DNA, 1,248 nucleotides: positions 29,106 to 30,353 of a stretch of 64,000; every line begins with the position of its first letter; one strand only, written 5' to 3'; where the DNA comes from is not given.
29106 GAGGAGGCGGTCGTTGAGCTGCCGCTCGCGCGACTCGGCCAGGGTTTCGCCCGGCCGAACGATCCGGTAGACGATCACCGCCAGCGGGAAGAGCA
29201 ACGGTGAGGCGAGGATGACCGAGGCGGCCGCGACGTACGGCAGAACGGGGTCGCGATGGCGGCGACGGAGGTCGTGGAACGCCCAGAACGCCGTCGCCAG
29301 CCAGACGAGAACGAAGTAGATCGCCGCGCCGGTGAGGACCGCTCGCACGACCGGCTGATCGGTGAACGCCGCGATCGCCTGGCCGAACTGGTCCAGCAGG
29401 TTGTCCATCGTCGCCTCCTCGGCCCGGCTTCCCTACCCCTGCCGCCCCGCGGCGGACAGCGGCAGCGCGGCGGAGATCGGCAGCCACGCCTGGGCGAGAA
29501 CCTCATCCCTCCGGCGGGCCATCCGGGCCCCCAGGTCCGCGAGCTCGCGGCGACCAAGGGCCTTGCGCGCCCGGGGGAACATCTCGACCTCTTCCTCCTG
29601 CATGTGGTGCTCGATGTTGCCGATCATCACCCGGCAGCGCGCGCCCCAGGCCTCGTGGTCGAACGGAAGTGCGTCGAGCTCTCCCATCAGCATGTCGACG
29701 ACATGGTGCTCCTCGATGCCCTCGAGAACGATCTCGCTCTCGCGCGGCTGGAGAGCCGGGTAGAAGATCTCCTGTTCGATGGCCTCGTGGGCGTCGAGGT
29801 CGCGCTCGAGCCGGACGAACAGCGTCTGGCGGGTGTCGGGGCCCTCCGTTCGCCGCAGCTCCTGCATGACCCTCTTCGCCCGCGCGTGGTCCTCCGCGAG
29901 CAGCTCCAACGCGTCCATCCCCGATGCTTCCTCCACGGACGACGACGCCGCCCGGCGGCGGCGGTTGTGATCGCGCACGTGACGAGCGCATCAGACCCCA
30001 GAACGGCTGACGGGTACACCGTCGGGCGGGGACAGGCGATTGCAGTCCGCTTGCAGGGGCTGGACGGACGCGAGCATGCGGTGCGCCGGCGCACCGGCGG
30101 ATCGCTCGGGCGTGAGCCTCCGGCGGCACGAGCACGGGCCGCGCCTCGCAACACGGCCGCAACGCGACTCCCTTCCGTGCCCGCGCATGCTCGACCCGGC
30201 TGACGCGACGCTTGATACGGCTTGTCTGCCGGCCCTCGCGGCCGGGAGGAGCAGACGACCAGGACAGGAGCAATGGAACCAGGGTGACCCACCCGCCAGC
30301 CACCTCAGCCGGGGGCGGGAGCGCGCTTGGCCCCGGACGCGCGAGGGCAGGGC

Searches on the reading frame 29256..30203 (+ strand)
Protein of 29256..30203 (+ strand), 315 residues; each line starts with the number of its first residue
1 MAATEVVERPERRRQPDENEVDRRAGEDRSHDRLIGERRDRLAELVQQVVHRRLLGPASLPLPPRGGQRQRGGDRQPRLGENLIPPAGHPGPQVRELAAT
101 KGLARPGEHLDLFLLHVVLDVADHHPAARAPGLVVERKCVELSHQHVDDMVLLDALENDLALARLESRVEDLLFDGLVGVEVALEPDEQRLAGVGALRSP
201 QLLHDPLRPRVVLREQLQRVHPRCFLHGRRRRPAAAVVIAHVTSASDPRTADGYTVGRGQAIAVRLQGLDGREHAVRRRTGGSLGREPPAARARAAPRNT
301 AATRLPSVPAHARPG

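Call 93: find_encoding_contigs(protein=window:29256-30203:+, flank=1000, max_places=6)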
Protein window:29256-30203:+ (315 aa): no gene with exactly this product is on record in the collection.
